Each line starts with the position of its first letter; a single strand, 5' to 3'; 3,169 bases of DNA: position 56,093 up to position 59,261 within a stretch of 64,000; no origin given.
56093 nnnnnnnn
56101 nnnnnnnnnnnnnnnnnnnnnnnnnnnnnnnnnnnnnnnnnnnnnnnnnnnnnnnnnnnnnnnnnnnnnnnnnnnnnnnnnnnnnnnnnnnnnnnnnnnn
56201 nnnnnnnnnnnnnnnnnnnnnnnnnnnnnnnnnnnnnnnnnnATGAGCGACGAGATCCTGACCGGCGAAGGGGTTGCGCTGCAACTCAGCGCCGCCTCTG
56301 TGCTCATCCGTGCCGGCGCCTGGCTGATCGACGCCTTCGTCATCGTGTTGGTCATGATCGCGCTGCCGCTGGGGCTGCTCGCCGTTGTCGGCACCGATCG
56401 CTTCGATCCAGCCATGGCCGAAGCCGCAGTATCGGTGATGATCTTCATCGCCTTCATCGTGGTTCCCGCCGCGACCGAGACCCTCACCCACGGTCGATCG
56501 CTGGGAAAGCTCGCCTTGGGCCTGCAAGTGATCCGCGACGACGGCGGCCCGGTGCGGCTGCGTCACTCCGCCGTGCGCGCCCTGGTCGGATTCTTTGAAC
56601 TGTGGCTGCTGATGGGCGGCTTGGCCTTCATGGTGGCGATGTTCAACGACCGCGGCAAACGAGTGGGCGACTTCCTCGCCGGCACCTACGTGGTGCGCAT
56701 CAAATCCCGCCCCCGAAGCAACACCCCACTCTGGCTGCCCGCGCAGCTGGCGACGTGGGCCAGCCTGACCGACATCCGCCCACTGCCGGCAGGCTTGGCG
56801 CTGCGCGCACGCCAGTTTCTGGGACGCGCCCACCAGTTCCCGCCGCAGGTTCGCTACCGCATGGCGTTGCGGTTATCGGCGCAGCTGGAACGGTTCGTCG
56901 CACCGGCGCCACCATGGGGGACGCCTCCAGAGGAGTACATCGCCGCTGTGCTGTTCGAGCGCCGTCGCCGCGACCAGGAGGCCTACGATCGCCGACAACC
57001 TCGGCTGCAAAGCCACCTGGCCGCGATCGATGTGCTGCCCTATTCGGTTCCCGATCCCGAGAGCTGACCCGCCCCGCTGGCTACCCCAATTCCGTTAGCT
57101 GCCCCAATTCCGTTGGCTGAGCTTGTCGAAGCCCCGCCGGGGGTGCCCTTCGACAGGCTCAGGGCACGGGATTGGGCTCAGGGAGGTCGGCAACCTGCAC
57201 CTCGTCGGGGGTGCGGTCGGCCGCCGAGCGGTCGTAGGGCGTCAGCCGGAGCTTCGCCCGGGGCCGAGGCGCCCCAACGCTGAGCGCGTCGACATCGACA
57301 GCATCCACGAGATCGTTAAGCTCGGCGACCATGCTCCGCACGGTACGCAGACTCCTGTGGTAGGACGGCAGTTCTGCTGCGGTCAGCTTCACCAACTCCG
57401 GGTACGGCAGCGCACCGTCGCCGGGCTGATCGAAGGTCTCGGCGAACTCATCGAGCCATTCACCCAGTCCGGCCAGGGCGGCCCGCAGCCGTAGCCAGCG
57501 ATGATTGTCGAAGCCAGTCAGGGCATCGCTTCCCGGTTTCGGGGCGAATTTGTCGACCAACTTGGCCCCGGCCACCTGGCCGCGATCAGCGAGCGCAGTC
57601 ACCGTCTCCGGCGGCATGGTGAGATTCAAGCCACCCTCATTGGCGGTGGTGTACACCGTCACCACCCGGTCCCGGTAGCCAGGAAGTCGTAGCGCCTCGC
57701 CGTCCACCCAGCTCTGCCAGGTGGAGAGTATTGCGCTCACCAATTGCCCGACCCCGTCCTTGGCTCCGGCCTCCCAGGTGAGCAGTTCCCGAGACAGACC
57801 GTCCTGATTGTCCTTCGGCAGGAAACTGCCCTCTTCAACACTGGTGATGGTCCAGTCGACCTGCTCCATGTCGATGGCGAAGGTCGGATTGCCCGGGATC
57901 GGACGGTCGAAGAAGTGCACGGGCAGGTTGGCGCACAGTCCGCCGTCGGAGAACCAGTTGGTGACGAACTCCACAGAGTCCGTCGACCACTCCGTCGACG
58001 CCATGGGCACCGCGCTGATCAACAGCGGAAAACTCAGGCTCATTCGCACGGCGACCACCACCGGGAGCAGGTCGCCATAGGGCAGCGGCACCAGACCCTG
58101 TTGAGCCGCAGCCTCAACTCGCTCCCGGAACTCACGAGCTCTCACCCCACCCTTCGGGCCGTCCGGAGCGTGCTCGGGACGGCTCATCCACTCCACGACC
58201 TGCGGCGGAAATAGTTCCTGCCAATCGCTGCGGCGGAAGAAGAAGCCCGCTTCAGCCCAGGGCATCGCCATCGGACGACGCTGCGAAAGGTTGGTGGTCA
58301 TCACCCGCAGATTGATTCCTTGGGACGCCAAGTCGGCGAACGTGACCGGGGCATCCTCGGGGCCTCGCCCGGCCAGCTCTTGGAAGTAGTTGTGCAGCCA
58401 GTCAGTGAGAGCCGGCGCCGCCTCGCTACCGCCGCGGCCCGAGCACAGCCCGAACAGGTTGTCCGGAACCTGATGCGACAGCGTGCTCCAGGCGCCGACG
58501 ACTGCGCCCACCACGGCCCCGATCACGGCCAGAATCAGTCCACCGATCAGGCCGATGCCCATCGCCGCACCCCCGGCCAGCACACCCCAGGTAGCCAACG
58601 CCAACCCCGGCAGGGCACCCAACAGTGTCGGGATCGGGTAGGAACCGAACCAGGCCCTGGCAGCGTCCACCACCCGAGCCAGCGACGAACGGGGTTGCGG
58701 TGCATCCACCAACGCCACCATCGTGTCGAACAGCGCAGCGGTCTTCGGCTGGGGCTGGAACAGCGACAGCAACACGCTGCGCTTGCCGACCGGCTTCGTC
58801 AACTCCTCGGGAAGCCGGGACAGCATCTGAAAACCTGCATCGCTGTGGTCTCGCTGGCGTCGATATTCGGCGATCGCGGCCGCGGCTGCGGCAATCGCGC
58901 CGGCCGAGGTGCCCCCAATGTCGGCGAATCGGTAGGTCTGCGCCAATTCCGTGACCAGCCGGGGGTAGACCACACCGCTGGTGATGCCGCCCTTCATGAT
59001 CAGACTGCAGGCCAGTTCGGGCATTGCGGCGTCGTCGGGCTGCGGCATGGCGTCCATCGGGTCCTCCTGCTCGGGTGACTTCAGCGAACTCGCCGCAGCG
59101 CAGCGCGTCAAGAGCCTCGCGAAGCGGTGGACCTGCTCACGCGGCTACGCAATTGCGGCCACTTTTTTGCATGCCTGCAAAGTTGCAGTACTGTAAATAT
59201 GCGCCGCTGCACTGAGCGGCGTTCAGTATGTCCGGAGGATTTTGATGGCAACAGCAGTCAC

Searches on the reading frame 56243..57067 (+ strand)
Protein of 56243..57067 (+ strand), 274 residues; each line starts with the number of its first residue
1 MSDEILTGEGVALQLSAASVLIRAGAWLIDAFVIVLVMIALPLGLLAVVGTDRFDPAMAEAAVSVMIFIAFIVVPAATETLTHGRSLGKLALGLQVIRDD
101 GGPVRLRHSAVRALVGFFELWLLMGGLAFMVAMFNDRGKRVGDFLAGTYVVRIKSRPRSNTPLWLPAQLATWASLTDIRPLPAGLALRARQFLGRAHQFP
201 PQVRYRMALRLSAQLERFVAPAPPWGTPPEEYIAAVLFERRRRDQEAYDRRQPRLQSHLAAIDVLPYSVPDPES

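Call 8: search_protein_families(library=pfam, proteins=[window:56243-57067:+], max_evalue=0.01)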
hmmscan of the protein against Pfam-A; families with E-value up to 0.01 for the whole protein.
window:56243-57067:+ (274 aa): 1 family
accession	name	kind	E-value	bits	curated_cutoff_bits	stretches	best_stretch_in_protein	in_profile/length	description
PF06271.18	RDD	-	6.7e-16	59.3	24.1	1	18-147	2-137/137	RDD family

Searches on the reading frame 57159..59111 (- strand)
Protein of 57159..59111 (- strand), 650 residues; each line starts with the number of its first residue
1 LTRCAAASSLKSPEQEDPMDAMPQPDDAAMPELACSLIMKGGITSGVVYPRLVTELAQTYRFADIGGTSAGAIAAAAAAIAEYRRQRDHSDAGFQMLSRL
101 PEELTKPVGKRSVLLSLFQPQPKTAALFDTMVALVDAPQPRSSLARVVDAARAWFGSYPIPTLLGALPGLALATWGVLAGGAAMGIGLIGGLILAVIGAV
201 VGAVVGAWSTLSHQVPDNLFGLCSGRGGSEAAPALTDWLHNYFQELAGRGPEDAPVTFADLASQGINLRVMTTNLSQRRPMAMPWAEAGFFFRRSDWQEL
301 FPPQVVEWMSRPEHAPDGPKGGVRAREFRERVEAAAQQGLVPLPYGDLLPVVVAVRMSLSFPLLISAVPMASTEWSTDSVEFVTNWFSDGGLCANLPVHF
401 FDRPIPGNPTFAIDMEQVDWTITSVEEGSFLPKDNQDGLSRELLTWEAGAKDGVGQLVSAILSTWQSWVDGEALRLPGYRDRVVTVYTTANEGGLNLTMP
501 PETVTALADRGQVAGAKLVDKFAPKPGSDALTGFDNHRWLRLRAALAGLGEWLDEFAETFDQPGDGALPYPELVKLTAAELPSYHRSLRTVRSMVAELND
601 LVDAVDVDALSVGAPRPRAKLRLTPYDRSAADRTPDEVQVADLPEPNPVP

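Call 8: search_protein_families(library=pfam, proteins=[window:57159-59111:-], max_evalue=0.01)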
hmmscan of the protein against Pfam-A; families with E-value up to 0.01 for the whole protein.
window:57159-59111:- (650 aa): 1 family
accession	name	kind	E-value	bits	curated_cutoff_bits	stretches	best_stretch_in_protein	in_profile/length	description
PF01734.28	Patatin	-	3.1e-11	44.3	27.7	2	37-82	1-48/191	Patatin-like phospholipase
